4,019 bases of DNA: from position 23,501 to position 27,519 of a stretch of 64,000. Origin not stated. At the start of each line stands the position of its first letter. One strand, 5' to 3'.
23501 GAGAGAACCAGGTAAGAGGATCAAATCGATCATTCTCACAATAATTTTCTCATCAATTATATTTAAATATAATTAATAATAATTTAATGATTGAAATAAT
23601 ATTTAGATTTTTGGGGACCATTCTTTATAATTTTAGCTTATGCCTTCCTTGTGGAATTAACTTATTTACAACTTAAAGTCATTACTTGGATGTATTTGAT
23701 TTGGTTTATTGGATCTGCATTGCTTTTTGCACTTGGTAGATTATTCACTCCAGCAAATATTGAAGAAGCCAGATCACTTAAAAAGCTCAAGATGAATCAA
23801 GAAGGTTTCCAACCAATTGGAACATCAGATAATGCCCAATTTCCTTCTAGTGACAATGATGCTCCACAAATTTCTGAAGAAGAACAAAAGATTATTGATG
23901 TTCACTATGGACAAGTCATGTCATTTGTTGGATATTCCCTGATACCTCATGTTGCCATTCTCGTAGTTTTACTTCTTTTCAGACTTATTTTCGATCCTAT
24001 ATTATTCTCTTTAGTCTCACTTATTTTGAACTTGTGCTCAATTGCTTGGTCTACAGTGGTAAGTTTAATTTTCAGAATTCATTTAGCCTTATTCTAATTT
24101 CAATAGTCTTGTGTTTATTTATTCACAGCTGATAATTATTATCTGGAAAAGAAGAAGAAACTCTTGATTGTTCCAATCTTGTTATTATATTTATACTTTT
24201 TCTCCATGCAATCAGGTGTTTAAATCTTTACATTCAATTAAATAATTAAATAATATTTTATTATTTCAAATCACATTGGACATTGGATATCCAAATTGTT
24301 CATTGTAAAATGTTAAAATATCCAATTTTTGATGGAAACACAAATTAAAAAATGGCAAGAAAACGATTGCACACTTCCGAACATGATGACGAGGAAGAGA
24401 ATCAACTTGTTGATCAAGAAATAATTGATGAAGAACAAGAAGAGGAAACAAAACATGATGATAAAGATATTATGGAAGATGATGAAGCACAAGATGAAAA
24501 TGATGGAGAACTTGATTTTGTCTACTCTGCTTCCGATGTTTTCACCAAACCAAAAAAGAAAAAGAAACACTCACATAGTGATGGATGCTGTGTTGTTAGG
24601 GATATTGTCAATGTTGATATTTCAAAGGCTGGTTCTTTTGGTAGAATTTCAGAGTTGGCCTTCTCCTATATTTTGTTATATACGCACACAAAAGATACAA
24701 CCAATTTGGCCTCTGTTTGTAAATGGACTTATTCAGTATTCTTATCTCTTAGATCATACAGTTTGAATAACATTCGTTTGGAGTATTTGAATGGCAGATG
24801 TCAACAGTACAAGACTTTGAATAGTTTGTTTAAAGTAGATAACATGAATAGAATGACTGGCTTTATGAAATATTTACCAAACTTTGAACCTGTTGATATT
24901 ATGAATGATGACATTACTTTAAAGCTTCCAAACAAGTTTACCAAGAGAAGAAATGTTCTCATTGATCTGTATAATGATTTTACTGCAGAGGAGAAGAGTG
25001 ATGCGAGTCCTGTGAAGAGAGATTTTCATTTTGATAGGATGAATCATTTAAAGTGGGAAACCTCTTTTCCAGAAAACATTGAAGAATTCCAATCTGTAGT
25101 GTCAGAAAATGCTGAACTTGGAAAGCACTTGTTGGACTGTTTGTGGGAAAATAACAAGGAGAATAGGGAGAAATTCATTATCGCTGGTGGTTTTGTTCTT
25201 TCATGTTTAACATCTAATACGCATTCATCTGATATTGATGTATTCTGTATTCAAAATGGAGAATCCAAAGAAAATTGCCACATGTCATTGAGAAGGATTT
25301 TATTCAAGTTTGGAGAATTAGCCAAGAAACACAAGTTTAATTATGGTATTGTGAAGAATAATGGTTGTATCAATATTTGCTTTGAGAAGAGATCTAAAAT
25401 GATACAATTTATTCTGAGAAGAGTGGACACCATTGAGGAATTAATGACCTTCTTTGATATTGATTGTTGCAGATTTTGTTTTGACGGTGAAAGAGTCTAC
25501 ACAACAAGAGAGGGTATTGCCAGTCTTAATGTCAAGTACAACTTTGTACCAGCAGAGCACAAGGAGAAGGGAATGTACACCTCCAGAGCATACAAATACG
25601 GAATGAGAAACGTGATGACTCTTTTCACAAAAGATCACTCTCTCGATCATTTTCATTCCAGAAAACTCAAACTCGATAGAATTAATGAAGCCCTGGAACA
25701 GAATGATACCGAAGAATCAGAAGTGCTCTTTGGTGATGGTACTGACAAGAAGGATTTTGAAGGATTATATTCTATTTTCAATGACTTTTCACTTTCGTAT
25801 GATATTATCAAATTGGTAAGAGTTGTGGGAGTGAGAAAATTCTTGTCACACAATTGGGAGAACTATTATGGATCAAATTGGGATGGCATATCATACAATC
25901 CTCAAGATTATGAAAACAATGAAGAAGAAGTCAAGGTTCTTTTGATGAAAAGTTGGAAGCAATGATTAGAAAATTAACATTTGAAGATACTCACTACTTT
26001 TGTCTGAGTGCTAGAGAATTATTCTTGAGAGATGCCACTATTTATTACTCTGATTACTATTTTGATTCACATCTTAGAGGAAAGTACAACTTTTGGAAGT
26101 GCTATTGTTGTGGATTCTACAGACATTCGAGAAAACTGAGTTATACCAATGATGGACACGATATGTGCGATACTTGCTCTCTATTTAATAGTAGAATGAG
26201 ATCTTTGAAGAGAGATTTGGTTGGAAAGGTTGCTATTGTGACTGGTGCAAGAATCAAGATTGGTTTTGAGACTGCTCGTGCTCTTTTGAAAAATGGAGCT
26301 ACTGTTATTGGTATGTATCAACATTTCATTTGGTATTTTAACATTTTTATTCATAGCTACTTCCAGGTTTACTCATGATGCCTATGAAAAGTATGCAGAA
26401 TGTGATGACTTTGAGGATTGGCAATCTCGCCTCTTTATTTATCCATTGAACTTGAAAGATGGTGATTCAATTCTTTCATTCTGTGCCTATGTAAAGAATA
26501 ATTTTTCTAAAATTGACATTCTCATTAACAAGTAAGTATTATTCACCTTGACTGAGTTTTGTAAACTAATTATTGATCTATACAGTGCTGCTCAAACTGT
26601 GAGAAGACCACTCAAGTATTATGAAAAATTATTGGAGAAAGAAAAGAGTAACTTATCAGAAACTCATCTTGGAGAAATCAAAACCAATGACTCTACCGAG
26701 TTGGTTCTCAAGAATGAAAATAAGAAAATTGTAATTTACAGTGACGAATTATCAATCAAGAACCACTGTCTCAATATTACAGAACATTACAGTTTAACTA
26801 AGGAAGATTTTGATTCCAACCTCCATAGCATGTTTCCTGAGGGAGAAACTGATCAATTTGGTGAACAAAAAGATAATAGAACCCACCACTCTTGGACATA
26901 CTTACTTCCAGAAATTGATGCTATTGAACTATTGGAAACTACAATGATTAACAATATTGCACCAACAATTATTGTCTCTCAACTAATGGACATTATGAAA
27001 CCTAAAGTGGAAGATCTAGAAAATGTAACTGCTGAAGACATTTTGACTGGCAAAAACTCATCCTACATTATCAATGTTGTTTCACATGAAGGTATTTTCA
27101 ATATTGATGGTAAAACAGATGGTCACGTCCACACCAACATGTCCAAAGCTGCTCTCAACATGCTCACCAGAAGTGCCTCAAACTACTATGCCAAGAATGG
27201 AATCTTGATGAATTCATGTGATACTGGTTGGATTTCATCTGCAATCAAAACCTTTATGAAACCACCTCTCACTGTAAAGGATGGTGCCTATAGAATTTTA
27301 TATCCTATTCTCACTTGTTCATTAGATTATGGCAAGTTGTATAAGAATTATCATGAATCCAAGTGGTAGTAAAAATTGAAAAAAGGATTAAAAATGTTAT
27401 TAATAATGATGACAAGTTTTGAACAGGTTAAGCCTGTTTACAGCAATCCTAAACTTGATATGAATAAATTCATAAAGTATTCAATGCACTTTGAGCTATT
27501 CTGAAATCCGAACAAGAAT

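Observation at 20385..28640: Diverged inverted repeat (~480 bp) bracketing a 7.25-kb five-gene block, with a profilin 3' fragment in the distal arm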

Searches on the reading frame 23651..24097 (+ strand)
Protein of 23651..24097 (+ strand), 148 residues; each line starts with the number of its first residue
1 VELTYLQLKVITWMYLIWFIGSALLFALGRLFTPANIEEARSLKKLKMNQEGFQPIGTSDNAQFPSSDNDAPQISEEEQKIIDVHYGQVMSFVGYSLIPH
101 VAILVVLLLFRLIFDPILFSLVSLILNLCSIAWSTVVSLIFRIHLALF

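Call 8: search_protein_families(library=pfam, proteins=[window:23651-24097:+], max_evalue=0.01)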
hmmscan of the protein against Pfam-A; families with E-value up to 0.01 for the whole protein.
window:23651-24097:+ (148 aa): 0 families

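Call 44: search_protein_families(library=pfam, proteins=[window:23651-24097:+], max_evalue=1)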
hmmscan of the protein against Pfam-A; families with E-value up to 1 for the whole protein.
window:23651-24097:+ (148 aa): 2 families
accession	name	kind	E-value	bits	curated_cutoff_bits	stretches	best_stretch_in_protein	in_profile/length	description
PF04893.22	Yip1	-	0.012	15.9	28.6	1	4-141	57-143/173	Yip1 domain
PF09335.16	VTT_dom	-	0.088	13.7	33.9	1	10-44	19-53/123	VTT domain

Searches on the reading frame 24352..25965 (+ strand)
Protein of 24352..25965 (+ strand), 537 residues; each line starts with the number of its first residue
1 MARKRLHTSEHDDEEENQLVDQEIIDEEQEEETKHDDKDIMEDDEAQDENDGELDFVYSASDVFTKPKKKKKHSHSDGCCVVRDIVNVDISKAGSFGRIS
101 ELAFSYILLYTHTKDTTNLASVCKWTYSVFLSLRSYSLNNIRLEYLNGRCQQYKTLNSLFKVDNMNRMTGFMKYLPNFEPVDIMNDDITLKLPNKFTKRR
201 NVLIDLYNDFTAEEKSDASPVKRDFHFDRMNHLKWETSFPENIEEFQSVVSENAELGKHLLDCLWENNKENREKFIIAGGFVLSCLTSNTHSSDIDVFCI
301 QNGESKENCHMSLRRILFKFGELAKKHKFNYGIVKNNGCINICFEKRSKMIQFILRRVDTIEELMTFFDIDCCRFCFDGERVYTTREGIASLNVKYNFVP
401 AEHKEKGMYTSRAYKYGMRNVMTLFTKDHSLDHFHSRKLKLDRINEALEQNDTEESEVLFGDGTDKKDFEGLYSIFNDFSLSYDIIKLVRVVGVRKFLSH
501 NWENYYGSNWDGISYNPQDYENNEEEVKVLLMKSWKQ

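Call 8: search_protein_families(library=pfam, proteins=[window:24352-25965:+], max_evalue=0.01)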
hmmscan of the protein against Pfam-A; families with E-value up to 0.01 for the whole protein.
window:24352-25965:+ (537 aa): 0 families

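Call 19: find_homologous_proteins(query=window:24352-25965:+, max_evalue=0.00001)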
Query window:24352-25965:+ (537 aa): 1 proteins with E <= 0.00001 among 4895 candidates.
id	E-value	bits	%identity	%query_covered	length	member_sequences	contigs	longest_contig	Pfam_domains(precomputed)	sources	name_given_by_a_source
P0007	6.8e-8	50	31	27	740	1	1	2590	PF26128.2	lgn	-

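Call 25: list_cluster_members(proteins=[window:24352-25965:+, window:29525-31675:+, window:28874-29506:+, window:18850-20292:-, window:20727-21125:-])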
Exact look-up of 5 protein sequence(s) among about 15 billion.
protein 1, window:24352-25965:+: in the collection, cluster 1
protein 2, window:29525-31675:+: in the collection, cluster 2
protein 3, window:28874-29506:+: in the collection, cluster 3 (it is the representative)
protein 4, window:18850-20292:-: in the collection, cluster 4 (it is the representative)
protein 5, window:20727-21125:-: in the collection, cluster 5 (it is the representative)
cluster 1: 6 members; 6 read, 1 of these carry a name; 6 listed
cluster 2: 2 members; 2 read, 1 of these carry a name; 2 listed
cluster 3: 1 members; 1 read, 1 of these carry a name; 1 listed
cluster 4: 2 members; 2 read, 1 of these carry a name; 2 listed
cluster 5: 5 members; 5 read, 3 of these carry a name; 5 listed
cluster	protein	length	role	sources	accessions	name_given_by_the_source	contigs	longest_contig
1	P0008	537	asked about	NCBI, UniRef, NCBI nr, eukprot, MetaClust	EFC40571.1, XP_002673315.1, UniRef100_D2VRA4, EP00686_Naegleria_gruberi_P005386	predicted protein [Naegleria gruberi] | Predicted protein n=1 Tax=Naegleria gruberi TaxID=5762 RepID=D2VRA4_NAEGR | uncharacterized protein NAEGRDRAFT_71517 [Naegleria gruberi]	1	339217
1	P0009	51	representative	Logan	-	-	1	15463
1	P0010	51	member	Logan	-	-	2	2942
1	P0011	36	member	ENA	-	-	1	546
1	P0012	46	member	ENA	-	-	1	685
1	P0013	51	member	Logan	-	-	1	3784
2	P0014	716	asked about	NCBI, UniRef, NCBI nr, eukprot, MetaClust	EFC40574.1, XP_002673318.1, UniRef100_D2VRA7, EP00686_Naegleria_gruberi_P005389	predicted protein [Naegleria gruberi] | Predicted protein n=1 Tax=Naegleria gruberi TaxID=5762 RepID=D2VRA7_NAEGR | uncharacterized protein NAEGRDRAFT_51632 [Naegleria gruberi]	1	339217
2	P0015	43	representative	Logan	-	-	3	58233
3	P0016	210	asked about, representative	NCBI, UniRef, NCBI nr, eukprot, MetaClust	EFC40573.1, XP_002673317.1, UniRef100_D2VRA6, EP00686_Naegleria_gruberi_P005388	predicted protein [Naegleria gruberi] | Predicted protein n=1 Tax=Naegleria gruberi TaxID=5762 RepID=D2VRA6_NAEGR | uncharacterized protein NAEGRDRAFT_71519 [Naegleria gruberi]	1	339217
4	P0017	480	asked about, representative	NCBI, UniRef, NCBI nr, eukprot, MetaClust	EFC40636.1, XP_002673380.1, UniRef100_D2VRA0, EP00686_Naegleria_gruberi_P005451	predicted protein [Naegleria gruberi] | Predicted protein n=1 Tax=Naegleria gruberi TaxID=5762 RepID=D2VRA0_NAEGR | uncharacterized protein NAEGRDRAFT_71513 [Naegleria gruberi]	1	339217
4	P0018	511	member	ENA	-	-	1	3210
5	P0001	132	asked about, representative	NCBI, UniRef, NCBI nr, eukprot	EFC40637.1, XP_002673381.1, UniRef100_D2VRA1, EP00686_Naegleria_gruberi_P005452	profilin [Naegleria gruberi] | Profilin n=1 Tax=Naegleria gruberi TaxID=5762 RepID=D2VRA1_NAEGR | XP_002673381.1 profilin [Naegleria gruberi]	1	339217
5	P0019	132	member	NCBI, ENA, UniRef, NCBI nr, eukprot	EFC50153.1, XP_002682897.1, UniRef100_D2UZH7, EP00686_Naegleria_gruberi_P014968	profilin [Naegleria gruberi] | Profilin n=1 Tax=Naegleria gruberi TaxID=5762 RepID=D2UZH7_NAEGR | XP_002682897.1 profilin [Naegleria gruberi]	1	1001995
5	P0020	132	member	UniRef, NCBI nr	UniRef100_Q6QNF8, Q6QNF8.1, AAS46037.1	Profilin n=1 Tax=Naegleria pringsheimi TaxID=234921 RepID=PROF_NAEPR | RecName: Full=Profilin [Naegleria pringsheimi]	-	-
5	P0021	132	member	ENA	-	-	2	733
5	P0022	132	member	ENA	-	-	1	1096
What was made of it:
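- No annotated gene model lies here, judging from consecutive UniProt numbering (call 25).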

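Call 27: find_encoding_contigs(protein=P0019, flank=10000, max_places=6)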
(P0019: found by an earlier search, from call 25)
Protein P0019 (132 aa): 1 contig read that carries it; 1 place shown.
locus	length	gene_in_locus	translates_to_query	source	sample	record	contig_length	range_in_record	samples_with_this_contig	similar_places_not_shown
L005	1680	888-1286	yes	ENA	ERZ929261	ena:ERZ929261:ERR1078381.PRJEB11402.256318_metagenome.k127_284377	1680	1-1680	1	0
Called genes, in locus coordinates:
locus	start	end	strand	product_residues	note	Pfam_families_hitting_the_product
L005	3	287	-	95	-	?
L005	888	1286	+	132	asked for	PF00235:Profilin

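Call 28: find_encoding_contigs(protein=P0018, flank=10000, max_places=6)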
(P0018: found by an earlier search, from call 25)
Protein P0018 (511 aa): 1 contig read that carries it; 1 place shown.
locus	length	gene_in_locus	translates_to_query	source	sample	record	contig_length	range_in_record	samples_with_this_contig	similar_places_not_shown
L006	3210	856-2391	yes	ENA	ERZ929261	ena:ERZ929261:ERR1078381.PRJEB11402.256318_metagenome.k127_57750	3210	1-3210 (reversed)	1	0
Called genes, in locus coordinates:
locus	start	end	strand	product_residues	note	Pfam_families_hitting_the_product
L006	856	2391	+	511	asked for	-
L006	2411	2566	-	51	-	-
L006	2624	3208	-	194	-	?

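Call 29: find_encoding_contigs(protein=P0022, flank=10000, max_places=6)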
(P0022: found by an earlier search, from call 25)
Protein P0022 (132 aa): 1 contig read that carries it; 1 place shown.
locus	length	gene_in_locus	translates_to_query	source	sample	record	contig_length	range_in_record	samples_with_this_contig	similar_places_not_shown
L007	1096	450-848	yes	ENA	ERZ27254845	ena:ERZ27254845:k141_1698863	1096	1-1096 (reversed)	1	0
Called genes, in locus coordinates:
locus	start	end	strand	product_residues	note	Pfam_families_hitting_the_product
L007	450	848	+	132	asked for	PF00235:Profilin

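Call 44: search_protein_families(library=pfam, proteins=[window:24352-25965:+, P0007], max_evalue=1)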
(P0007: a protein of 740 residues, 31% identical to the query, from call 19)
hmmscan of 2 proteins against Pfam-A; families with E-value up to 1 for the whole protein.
window:24352-25965:+ (537 aa): 0 families

P0007 (740 aa): 4 families
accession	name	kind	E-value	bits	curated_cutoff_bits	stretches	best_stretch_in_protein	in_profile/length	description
PF11192.13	DUF2977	-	0.012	16.1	21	1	577-595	41-59/61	Protein of unknown function (DUF2977)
PF18765.7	Polbeta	-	0.03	14.9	26.9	1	239-293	31-87/93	Polymerase beta, Nucleotidyltransferase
PF06042.17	NTP_transf_6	-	0.049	13.9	25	1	228-320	25-106/159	Nucleotidyltransferase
PF21613.2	Pesticin_RB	-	0.066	13.6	27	1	254-311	52-109/136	Pesticin, receptor binding domain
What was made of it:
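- Checked: 'NTase-like' rests only on sub-threshold hits in a 31%-identical relative (calls 19, 44).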

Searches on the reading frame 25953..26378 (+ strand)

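Call 44: search_protein_families(library=pfam, proteins=[window:25953-26378:+], max_evalue=1)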
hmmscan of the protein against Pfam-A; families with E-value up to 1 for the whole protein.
window:25953-26378:+ (141 aa): 1 family
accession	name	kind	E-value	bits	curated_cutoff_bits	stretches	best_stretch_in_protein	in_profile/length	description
PF00106.31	adh_short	-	0.0011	18.9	26.6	1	92-120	1-29/195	short chain dehydrogenase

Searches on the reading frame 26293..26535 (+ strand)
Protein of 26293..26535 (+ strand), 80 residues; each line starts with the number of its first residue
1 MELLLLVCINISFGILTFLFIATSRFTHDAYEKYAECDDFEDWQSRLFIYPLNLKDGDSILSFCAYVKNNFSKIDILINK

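Call 44: search_protein_families(library=pfam, proteins=[window:26293-26535:+], max_evalue=1)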
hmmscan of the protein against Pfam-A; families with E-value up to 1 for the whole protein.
window:26293-26535:+ (80 aa): 1 family
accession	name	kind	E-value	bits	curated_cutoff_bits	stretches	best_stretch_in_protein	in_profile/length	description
PF00106.31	adh_short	-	0.12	12.3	26.6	1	42-79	46-83/195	short chain dehydrogenase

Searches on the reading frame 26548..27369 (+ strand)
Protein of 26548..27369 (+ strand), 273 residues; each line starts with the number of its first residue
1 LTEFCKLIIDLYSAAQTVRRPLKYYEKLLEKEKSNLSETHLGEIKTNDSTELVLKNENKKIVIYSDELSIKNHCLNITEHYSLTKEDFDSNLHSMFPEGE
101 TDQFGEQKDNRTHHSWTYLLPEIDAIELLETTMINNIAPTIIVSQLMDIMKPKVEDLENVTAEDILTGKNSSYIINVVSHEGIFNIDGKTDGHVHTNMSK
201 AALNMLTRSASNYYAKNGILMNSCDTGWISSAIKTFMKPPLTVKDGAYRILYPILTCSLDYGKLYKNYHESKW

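Call 8: search_protein_families(library=pfam, proteins=[window:26548-27369:+], max_evalue=0.01)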
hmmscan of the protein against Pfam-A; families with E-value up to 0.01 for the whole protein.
window:26548-27369:+ (273 aa): 2 families
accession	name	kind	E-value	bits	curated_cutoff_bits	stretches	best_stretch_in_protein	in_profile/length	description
PF13561.12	adh_short_C2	-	0.00026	21.1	27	1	172-234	123-181/236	Enoyl-(Acyl carrier protein) reductase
PF00106.31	adh_short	-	0.0013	18.7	26.6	1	168-234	125-187/195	short chain dehydrogenase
